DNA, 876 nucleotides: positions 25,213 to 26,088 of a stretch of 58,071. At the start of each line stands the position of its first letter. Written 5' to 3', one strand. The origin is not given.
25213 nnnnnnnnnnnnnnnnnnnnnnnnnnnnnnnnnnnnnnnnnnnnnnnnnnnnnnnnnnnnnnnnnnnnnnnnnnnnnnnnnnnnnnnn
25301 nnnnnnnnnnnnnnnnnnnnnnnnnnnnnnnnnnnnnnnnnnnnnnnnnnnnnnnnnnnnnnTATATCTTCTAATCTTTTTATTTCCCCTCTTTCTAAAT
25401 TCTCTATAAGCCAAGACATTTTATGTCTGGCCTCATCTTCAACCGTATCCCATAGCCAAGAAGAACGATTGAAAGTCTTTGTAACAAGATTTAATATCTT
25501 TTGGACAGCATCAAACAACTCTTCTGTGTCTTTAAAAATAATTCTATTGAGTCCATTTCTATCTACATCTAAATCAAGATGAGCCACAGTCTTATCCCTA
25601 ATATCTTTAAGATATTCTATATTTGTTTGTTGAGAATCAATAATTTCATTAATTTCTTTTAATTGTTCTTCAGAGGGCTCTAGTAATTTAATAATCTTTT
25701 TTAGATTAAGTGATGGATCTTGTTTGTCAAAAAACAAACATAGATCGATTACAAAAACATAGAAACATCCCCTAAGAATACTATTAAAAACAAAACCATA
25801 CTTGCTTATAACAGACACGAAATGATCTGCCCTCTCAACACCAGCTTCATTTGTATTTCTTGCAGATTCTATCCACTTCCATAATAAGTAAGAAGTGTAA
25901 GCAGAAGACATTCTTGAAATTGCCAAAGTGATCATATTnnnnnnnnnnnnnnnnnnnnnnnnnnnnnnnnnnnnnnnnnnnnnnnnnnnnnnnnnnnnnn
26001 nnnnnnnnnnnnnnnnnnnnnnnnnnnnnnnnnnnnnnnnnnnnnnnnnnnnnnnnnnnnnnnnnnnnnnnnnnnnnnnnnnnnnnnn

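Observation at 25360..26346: Single-polypeptide Nudix + HEPN-like (Rx5H) fusion in a tRNA-bounded islet: candidate undescribed toxin/defence module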

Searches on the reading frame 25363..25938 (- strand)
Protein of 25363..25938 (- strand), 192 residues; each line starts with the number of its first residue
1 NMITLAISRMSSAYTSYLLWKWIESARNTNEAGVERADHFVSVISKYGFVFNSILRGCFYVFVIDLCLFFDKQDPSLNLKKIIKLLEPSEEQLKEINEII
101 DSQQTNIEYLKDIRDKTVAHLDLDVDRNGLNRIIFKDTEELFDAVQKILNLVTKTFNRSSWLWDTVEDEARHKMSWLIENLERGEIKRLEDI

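Call 3: search_protein_families(library=pfam, proteins=[window:25363-25938:-], max_evalue=10)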
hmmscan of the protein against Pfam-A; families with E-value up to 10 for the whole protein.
seq(192 aa): 3 families
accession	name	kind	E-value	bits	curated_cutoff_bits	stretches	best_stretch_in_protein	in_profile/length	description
PF18734.6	HEPN_AbiU2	-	7.4e-15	55.4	26.8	1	42-172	33-188/193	AbiU2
PF00996.24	GDI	-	0.082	11.9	23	1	37-105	330-392/436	GDP dissociation inhibitor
PF01519.22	DUF16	-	0.21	12.5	40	1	72-158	29-94/104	Protein of unknown function DUF16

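Call 4: search_protein_families(library=padloc, proteins=[window:25363-25938:-], max_evalue=10)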
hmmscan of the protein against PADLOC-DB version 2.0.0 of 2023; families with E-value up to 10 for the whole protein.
seq(192 aa): 2 families
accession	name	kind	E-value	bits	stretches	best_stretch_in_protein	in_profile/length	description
PDLC01803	CARF1--CARF_HEPN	-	0.0023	15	1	73-169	329-420/426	-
PDLC01561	Cmr5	-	0.0063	14.7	1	66-141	46-123/149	CAS-III-B; effector_SS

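Call 5: search_protein_families(library=ncbifam, proteins=[window:25363-25938:-], max_evalue=10)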
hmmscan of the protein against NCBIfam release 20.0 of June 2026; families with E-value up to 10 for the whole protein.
seq(192 aa): 0 families

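Call 13: find_homologous_proteins(query=A1, max_evalue=0.001)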
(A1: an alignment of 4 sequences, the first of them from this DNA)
Query A1 (4 sequences) (192 aa, profile of the alignment): 64 proteins with E <= 0.001 among 5317 candidates.
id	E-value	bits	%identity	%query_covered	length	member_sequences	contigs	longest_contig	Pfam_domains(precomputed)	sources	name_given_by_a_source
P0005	2.4e-113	395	29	95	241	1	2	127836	PF18734.7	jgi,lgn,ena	-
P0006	8.0e-113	393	27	92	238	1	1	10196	PF18734.7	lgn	-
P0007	1.9e-102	359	30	95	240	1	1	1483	PF18734.7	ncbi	-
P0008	1.9e-98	346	28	95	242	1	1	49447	PF18734.7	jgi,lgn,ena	-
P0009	4.0e-95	335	25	90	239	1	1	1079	PF18734.7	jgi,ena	-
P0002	1.1e-89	318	73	100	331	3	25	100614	PF18734.7,PF00293.35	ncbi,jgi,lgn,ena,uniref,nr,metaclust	ncbi:MAG: hypothetical protein A3A96_04115 [Candidatus Zambryskibacteria bacterium RIFCSPLOWO2_01_FU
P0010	5.7e-88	312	26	92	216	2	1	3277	PF18734.7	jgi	-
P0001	2.2e-87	310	99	100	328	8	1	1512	PF18734.7,PF00293.35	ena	-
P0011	1.5e-86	307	29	92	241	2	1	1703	PF18734.7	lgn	-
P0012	1.8e-86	307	31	92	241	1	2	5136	PF18734.7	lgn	-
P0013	1.3e-85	304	33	92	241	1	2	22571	PF18734.7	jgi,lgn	-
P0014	3.5e-85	303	32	98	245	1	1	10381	PF18734.7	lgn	-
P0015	3.9e-85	303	28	99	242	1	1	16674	PF18734.7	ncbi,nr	ncbi:hypothetical protein IT400_03380 [Candidatus Nomurabacteria bacterium]|nr:hypothetical protein 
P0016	5.9e-85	302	30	92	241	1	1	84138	PF18734.7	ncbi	-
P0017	1.6e-84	301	30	98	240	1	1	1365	PF18734.7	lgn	-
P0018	3.1e-84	300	30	92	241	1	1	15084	PF18734.7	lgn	-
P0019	1.9e-81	291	27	95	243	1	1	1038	PF18734.7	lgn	-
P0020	3.0e-81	290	24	92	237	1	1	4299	PF18734.7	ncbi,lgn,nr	ncbi:MAG: hypothetical protein Q7S74_04460 [Nanoarchaeota archaeon]|nr:hypothetical protein [Nanoarc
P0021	1.2e-80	288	28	95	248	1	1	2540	PF18734.7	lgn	-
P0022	3.7e-80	286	29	99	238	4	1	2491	PF18734.7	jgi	-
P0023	1.4e-79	285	29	92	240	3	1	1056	PF18734.7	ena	-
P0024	2.5e-79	284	27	95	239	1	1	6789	PF18734.7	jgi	jgi:hypothetical protein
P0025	2.2e-78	281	28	95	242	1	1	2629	PF18734.7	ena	-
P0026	9.1e-78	279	26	95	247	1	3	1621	PF18734.7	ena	-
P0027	1.8e-76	274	30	92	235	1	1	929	PF18734.7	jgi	jgi:hypothetical protein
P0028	1.1e-75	272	24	95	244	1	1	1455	PF18734.7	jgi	jgi:hypothetical protein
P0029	1.7e-75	271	27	99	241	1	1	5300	PF18734.7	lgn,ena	-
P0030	7.6e-75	269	26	95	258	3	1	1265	PF18734.7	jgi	-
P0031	8.6e-75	269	32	92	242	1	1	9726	PF18734.7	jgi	jgi:hypothetical protein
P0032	1.3e-74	268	32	92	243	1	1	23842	PF18734.7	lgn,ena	-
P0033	2.2e-74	268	28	92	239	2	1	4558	PF18734.7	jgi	jgi:hypothetical protein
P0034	6.9e-74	266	28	95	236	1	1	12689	PF18734.7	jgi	-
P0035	1.7e-73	265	28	95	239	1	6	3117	PF18734.7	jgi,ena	-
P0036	3.4e-73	264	27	92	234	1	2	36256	PF18734.7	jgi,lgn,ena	jgi:hypothetical protein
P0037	4.1e-73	263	27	92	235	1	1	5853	PF18734.7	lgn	-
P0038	9.4e-73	262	30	95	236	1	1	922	PF18734.7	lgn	-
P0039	1.4e-72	262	29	95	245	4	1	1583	PF18734.7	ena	-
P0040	2.1e-72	261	27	95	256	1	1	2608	PF18734.7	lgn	-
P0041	4.7e-72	260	26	90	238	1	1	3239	PF18734.7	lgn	-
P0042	6.0e-72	260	26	95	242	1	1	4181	PF18734.7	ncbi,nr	ncbi:MAG: hypothetical protein NTW06_03995 [Candidatus Falkowbacteria bacterium]|nr:hypothetical pro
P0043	7.0e-72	259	24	95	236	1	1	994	PF18734.7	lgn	-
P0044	1.1e-71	259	26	95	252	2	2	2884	PF18734.7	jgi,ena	-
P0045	2.6e-71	258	26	93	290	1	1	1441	PF18734.7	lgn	-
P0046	8.7e-71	256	27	92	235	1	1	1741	PF18734.7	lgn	-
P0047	1.3e-70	255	23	94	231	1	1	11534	PF18734.7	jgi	-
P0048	7.4e-69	249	25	95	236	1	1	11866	PF18734.7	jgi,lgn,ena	-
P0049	8.7e-69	249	26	95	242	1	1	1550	PF18734.7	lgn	-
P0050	2.1e-68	248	27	95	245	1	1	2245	PF18734.7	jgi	-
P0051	3.5e-68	247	27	92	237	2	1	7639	PF18734.7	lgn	-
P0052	4.7e-68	247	28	90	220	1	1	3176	PF18734.7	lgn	-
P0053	2.2e-67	245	24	90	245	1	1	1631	PF18734.7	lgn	-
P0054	1.1e-66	242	25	95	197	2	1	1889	PF18734.7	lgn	-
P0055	1.6e-66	242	27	92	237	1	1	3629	PF18734.7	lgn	-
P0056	1.0e-65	239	27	95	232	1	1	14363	PF18734.7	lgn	-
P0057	3.2e-65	238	28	95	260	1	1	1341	PF18734.7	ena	-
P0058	1.8e-63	232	27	93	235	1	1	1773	PF18734.7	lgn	-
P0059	4.2e-55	204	24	95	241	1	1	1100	PF18734.7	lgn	-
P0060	3.9e-54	201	45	95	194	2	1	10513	PF18734.7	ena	-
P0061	1.4e-39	154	38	97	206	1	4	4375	-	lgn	-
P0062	4.6e-38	149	34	100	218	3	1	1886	PF18734.7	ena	-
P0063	6.1e-38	148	34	100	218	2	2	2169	PF18734.7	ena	-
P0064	2.9e-37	146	37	100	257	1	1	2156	PF18734.7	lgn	-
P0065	4.0e-37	146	29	96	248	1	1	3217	PF18734.7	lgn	-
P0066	2.3e-25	107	24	57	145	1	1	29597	PF18734.7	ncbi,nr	ncbi:MAG: hypothetical protein NT003_02250, partial [Candidatus Magasanikbacteria bacterium]|nr:hypo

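Call 16: find_encoding_contigs(protein=P0060, flank=6000, max_places=3)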
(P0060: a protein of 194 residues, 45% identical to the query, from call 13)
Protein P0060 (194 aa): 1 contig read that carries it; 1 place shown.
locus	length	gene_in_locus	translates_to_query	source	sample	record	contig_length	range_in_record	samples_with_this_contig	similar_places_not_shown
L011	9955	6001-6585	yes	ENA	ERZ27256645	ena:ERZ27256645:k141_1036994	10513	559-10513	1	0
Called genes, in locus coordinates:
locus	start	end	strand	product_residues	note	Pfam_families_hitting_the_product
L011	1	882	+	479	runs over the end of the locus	?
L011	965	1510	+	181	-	-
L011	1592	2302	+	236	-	-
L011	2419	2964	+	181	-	-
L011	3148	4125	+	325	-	-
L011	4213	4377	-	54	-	-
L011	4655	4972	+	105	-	PF01381:HTH_3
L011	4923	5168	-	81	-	-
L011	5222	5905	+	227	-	-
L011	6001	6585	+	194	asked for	PF18734:HEPN_AbiU2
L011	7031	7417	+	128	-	-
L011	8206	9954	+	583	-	?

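Call 17: find_encoding_contigs(protein=P0061, flank=5000, max_places=4)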
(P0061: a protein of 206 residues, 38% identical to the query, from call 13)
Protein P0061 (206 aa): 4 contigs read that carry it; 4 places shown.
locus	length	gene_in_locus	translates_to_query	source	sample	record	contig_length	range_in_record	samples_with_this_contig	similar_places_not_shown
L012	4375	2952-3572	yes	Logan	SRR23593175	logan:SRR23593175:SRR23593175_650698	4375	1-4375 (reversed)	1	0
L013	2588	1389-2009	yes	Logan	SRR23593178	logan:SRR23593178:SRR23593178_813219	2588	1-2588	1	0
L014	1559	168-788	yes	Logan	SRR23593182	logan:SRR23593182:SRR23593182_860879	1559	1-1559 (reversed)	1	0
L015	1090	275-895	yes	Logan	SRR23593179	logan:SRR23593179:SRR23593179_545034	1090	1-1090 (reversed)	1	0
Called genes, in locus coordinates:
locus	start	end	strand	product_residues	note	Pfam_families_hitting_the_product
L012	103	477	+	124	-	-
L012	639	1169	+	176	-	-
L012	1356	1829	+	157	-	-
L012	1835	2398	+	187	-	-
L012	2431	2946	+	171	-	-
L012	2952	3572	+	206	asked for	-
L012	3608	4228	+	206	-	-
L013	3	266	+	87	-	?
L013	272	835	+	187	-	-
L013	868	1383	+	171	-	-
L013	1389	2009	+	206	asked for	-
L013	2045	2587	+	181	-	?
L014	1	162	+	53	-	?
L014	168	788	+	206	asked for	-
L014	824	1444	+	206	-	-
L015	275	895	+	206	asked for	-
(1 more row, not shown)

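Call 23: search_solved_structures(query=A1, max_evalue=10)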
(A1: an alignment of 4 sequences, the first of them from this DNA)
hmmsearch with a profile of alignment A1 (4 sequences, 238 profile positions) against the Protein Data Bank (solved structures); distinct sequences matched with E-value up to 10: 6.
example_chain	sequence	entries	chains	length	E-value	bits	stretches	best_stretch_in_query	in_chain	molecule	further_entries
3zq4_A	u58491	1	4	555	0.066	15.5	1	167-218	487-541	RIBONUCLEASE J 1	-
5bn1_A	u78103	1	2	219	1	11.5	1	172-209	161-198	Acetyl xylan esterase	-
4oao_A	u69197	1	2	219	1.1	11.5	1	172-209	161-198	Acetyl xylan esterase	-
3w7v_A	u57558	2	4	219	1.1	11.5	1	172-209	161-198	Acetyl xylan esterase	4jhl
4jko_A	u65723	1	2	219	1.1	11.5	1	172-209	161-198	Acetyl xylan esterase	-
4jj6_A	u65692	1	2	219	1.4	11.1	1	172-208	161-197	Acetyl xylan esterase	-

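Call 55: search_solved_structures(query=A5, max_evalue=10, show_alignments=2)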
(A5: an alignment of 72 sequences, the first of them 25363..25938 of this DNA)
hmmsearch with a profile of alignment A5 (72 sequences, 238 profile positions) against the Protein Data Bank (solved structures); distinct sequences matched with E-value up to 10: 12.
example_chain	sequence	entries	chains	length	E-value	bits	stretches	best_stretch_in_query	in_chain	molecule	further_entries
9d2b_F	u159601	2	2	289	0.21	14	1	103-191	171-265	HAUS augmin like complex subunit 6 L homeolog isoform X1 | HAUS augmin like complex subunit 6 L homeolog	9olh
8x8t_A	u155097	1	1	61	0.27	13.6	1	103-148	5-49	Rho GDP-dissociation inhibitor 1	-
8fck_F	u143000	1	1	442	0.29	13.5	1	103-191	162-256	HAUS augmin like complex subunit 6 L homeolog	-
8cpn_A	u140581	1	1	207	0.35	13.3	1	83-160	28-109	PolB16 intein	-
5j43_F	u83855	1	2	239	0.36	13.2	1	131-196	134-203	tRNA nuclease CdiA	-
8cpo_A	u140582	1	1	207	0.4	13.1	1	83-160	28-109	PolB16 Intein Cys-less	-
8zyc_B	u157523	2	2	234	0.53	12.7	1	131-196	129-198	tRNA nuclease CdiA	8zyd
8ebt_J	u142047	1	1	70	0.66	12.4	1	75-121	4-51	Centrin-2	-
6eg7_A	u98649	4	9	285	0.96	11.8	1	23-72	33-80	BbvCI endonuclease subunit 2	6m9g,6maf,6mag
3zq4_A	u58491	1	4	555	1.4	11.3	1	173-213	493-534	RIBONUCLEASE J 1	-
5j5v_B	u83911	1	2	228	1.4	11.3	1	131-196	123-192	tRNA nuclease CdiA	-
1p68_A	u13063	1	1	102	1.5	11.2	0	177-212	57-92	De novo designed protein S-824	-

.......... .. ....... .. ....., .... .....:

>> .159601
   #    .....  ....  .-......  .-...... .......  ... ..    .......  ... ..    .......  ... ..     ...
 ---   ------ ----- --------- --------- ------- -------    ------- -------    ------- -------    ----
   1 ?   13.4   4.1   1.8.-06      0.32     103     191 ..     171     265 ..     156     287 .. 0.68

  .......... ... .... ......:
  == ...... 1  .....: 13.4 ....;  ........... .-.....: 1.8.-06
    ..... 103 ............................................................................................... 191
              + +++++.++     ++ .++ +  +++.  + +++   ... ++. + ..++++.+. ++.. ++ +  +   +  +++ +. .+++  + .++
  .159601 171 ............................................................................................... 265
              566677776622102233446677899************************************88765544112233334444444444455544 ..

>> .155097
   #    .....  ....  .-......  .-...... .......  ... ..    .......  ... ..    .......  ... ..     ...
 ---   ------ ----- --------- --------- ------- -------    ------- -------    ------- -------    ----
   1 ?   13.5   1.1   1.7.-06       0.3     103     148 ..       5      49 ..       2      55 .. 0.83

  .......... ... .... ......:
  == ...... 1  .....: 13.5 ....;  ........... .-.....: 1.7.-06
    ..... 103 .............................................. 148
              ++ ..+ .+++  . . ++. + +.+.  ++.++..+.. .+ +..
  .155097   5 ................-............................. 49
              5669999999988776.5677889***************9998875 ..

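Call 56: search_protein_families(library=pfam, alignment_id=A5, max_evalue=1)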
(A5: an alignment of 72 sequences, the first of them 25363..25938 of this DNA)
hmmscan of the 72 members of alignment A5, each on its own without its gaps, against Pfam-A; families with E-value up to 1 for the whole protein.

A. member 1, window:25363-25938:- (192 aa): 3 families
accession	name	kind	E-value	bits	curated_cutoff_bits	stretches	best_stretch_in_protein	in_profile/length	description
PF18734.6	HEPN_AbiU2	-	7.4e-15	55.4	26.8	1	42-172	33-188/193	AbiU2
PF00996.24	GDI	-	0.082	11.9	23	1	37-105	330-392/436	GDP dissociation inhibitor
PF01519.22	DUF16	-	0.21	12.5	40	1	72-158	29-94/104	Protein of unknown function DUF16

B. families by the number of members that match (of 72 scanned): 131 families (the first 25 are shown)
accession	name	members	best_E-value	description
PF18734.6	HEPN_AbiU2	72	1.6e-23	AbiU2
PF06825.17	HSBP1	6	0.022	Heat shock factor binding protein 1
PF04108.17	ATG17_like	5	0.0097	Autophagy protein ATG17-like domain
PF16533.10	SOAR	4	0.0013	STIM1 Orai1-activating region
PF05218.19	DUF713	4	0.02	Protein of unknown function (DUF713)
PF16113.10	ECH_2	3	0.0013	Enoyl-CoA hydratase/isomerase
PF25078.1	DUF7801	3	0.0097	Domain of unknown function (DUF7801)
PF00587.30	tRNA-synt_2b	3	0.015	tRNA synthetase class II core domain (G, H, P, S and T)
PF12974.12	Phosphonate-bd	3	0.073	ABC transporter, phosphonate, periplasmic substrate-binding protein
PF15617.12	C-C_Bond_Lyase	3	0.14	C-C_Bond_Lyase of the TIM-Barrel fold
PF16997.11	Wap1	2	0.00072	Wap1 domain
PF18982.5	JetA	2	0.00076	Wadjet protein JetA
PF19677.4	DUF6179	2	0.004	Family of unknown function (DUF6179)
PF11517.13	Nab2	2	0.0048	Nuclear abundant poly(A) RNA-bind protein 2 (Nab2)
PF14053.11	DUF4248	2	0.0049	Domain of unknown function (DUF4248)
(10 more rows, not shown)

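Call 59: find_related_loci(query=A5, collection=viral_contigs, flank=6000)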
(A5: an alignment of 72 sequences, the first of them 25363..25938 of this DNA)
Query A5 (192 aa) in viral_contigs; peptide patterns used: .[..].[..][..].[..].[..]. (x = any residue, [..] = any of these).
165 stretches matched a pattern, but none encodes a relative of the query by tblastn (E <= 1e-3).

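Call 60: find_related_loci(query=A1, collection=genome_contigs, flank=6000)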
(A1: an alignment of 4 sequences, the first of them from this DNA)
Query A1 (192 aa) in genome_contigs; peptide patterns used: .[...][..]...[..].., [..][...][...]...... (x = any residue, [..] = any of these).
149 stretches matched a pattern; 1 encode a relative of the query (tblastn E <= 1e-3); 1 distinct loci.
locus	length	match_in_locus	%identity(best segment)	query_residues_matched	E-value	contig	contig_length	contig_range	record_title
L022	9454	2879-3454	73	1-192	8e-98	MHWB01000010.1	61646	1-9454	MAG: Candidatus Zambryskibacteria bacterium RIFCSPLOWO2_01_FULL_39_39 rifcsplowo2_01_scaffold_412, whole genome shotgun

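Call 61: find_related_loci(query=A1, collection=viral_contigs, flank=6000)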
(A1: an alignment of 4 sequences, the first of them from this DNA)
Query A1 (192 aa) in viral_contigs; peptide patterns used: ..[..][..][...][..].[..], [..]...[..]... (x = any residue, [..] = any of these).
376 stretches matched a pattern, but none encodes a relative of the query by tblastn (E <= 1e-3).

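Call 69: search_dna_similar(query=window:25363-25938:-, collection=plasmids, mode=protein, max_evalue=0.01, max_rows=15)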
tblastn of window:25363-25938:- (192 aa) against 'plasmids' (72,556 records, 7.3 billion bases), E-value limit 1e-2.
No match.
